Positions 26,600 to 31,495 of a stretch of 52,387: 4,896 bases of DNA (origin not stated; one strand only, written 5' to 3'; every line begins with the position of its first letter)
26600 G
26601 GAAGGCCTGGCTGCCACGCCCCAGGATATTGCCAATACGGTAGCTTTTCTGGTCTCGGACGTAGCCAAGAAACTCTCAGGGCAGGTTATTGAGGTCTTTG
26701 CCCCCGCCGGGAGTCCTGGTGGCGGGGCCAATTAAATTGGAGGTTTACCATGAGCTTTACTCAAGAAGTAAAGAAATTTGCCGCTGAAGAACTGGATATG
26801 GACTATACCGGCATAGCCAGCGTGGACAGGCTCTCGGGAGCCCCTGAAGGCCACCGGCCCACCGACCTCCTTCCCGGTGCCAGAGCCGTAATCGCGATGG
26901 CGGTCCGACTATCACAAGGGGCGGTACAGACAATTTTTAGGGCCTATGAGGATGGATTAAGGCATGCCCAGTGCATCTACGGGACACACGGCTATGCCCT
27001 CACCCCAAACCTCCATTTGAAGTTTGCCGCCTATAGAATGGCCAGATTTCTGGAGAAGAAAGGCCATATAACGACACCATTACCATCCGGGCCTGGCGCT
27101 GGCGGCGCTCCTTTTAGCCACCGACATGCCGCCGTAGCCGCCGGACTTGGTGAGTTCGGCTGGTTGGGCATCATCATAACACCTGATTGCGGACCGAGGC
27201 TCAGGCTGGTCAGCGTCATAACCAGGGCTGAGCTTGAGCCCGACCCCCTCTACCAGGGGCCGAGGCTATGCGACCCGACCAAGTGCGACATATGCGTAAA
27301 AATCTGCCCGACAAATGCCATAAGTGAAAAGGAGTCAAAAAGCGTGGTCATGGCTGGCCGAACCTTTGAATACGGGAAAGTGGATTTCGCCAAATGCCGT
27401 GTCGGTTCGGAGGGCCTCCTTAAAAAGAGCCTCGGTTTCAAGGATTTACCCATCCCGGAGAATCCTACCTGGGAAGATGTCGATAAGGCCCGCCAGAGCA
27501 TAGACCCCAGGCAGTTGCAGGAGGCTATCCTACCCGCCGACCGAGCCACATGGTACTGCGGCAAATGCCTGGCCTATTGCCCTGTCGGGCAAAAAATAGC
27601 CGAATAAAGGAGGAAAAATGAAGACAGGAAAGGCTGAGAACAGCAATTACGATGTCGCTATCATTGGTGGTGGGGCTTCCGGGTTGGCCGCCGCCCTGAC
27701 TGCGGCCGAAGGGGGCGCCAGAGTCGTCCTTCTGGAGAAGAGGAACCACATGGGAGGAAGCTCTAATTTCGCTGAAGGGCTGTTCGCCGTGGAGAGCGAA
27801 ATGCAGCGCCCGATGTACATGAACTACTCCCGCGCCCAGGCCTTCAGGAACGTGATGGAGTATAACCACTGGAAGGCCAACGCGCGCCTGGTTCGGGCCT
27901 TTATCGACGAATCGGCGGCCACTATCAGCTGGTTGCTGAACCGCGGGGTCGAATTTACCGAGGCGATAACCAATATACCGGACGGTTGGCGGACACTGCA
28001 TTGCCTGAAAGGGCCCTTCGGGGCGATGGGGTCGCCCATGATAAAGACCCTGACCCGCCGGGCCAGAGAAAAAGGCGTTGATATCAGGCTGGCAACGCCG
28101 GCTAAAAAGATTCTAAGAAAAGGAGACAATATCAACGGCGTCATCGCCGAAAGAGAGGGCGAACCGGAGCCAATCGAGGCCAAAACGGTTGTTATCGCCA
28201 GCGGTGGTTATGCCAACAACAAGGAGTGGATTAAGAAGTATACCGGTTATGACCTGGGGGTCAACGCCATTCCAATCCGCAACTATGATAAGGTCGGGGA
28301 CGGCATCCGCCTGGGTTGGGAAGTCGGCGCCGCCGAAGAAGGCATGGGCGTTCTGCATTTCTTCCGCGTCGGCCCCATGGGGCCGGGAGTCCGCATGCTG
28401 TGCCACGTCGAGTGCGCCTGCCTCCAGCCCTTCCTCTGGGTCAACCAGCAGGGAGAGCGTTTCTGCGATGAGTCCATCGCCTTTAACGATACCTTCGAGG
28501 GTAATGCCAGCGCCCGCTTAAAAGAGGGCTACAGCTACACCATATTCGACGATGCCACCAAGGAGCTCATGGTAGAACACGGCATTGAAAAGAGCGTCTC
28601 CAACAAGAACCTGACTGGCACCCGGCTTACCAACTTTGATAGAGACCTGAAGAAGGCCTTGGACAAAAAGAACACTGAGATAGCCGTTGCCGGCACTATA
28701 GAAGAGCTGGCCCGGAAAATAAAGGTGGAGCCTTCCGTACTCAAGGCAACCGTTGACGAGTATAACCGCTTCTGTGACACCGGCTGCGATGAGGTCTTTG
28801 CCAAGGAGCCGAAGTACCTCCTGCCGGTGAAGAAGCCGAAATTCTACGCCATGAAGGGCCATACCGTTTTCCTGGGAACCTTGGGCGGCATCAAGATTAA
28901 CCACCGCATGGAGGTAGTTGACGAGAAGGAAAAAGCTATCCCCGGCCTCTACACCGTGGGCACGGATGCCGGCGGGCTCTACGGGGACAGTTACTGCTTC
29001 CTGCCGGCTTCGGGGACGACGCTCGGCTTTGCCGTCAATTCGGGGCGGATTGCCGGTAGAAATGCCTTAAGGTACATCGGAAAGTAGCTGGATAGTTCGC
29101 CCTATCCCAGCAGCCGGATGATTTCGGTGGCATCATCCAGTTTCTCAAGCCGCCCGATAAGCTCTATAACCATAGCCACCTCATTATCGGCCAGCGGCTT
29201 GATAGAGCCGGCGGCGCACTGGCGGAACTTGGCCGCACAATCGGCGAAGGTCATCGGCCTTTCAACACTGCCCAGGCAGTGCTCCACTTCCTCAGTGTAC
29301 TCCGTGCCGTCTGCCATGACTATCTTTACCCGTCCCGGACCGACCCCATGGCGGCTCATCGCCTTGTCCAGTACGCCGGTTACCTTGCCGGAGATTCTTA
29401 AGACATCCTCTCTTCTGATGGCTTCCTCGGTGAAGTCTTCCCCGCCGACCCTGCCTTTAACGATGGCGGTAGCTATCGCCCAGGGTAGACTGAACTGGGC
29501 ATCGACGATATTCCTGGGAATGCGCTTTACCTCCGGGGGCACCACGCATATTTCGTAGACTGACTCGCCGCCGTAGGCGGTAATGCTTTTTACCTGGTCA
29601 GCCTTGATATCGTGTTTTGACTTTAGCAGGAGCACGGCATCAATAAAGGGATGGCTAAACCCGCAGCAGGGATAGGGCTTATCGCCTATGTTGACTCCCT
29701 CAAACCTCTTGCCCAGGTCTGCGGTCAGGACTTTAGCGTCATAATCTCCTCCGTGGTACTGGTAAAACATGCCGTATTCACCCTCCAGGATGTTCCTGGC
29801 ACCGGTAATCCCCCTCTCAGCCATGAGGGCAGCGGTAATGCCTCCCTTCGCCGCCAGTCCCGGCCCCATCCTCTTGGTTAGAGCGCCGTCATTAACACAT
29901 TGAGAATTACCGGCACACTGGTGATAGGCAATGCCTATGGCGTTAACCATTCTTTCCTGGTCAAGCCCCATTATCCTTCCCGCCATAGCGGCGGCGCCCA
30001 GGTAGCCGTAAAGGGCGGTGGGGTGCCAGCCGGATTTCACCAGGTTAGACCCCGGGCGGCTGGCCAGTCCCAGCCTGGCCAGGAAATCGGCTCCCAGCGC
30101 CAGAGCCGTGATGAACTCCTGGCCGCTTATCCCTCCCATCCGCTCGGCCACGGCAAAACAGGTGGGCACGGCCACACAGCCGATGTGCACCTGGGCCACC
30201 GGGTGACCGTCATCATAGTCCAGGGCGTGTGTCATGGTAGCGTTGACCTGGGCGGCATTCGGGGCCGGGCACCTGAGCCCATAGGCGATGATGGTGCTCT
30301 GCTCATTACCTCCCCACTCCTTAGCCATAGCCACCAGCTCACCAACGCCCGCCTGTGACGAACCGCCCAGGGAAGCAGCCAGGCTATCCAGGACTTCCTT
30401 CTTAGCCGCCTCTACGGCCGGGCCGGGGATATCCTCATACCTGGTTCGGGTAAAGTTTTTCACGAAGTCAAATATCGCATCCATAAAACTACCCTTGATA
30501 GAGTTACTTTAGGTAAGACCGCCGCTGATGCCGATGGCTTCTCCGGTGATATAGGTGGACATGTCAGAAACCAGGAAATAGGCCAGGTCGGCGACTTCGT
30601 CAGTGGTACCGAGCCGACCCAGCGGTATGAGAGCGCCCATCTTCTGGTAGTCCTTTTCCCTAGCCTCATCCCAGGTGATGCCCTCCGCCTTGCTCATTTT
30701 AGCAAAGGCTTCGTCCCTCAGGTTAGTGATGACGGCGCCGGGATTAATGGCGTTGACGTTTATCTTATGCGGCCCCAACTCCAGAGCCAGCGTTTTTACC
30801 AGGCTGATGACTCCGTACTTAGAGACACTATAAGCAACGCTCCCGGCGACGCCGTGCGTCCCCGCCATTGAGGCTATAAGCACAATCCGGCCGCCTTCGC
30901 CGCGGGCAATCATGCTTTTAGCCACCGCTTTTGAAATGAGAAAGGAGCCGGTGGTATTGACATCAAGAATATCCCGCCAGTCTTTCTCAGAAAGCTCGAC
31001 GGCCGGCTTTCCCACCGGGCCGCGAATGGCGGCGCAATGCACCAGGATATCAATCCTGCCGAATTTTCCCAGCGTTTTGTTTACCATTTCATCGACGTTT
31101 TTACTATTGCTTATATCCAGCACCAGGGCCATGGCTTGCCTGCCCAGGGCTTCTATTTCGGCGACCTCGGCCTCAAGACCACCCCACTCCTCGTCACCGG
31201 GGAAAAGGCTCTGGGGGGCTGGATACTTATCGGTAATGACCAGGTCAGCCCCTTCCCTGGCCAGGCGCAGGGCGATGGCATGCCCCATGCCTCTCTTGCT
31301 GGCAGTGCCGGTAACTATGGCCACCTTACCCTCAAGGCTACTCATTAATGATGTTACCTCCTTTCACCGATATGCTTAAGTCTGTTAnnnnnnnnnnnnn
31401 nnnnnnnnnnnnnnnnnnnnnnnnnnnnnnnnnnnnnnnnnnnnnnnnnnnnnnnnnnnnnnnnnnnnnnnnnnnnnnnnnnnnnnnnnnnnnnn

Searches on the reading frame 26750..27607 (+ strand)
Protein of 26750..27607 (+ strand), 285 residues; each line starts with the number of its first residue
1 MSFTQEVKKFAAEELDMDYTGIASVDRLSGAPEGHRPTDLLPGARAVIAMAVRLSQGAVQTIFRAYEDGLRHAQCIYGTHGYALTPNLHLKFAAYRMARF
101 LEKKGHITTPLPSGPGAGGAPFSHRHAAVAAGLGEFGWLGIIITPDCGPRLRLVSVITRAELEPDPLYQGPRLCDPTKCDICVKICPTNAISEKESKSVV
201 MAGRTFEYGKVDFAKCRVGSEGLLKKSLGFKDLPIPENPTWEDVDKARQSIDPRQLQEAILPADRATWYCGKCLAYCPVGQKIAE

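Call 58: search_protein_families(library=pfam, proteins=[window:26750-27607:+], max_evalue=0.00001)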
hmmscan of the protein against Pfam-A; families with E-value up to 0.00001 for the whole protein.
window:26750-27607:+ (285 aa): 2 families
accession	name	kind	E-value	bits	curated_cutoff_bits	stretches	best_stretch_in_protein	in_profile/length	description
PF13484.11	Fer4_16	-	5.1e-07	30.8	30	0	177-208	3-32/66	4Fe-4S double cluster binding domain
PF00037.32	Fer4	-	3.2e-06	27.2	21.1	0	177-192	9-24/24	4Fe-4S binding domain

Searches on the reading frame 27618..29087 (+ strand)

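Call 58: search_protein_families(library=pfam, proteins=[window:27618-29087:+], max_evalue=0.00001)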
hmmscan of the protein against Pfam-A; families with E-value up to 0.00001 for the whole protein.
window:27618-29087:+ (489 aa): 10 families
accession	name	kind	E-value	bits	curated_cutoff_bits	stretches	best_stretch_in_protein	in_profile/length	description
PF00890.30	FAD_binding_2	-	9.5e-53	180.3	20.4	1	12-456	1-404/414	FAD binding domain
PF01266.30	DAO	-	1.1e-17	65.1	27.9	1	12-205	1-210/353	FAD dependent oxidoreductase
PF03486.20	HI0933_like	-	4e-14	53.1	50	1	12-448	2-217/244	HI0933-like protein Rossmann domain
PF12831.13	FAD_oxidored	-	5e-14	52.9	27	1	12-196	1-145/416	FAD dependent oxidoreductase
PF07992.20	Pyr_redox_2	-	4.1e-13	49.9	26.1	1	11-47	1-38/291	Pyridine nucleotide-disulphide oxidoreductase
PF13450.12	NAD_binding_8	-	7.2e-09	36.2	21.9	1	15-49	1-35/68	NAD(P)-binding Rossmann-like domain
PF00070.33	Pyr_redox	-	1.4e-07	32.4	22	0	110-177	11-79/82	Pyridine nucleotide-disulphide oxidoreductase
PF01494.25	FAD_binding_3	-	4.5e-07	29.9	22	0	11-44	2-35/349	FAD binding domain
PF13738.12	Pyr_redox_3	-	4.5e-06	26.6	30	0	15-45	2-33/305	Pyridine nucleotide-disulphide oxidoreductase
PF01134.28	GIDA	-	5.9e-06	26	22.1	0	12-42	1-31/391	Glucose inhibited division protein A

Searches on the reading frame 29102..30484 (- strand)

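Call 58: search_protein_families(library=pfam, proteins=[window:29102-30484:-], max_evalue=0.00001)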
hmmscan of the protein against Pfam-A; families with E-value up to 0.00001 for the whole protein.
window:29102-30484:- (460 aa): 2 families
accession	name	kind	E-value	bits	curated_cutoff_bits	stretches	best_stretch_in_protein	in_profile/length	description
PF03972.19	MmgE_PrpD_N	-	3e-57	194.1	32.1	1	12-246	8-238/244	MmgE/PrpD N-terminal domain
PF19305.4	MmgE_PrpD_C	-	2.5e-36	125.5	32.1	1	271-429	1-157/173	MmgE/PrpD C-terminal domain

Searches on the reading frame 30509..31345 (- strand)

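Call 80: search_protein_families(library=pfam, proteins=[window:30509-31345:-], max_evalue=0.00001)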
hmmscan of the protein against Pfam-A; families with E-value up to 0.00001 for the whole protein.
window:30509-31345:- (278 aa): 3 families
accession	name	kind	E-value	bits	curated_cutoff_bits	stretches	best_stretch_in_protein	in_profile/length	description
PF13561.12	adh_short_C2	-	1.5e-57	195.3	27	1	13-278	1-236/236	Enoyl-(Acyl carrier protein) reductase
PF00106.31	adh_short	-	3.5e-48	164.1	26.6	1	7-216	1-193/195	short chain dehydrogenase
PF08659.16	KR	-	1.4e-09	38.5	22.6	1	10-174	4-151/180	KR domain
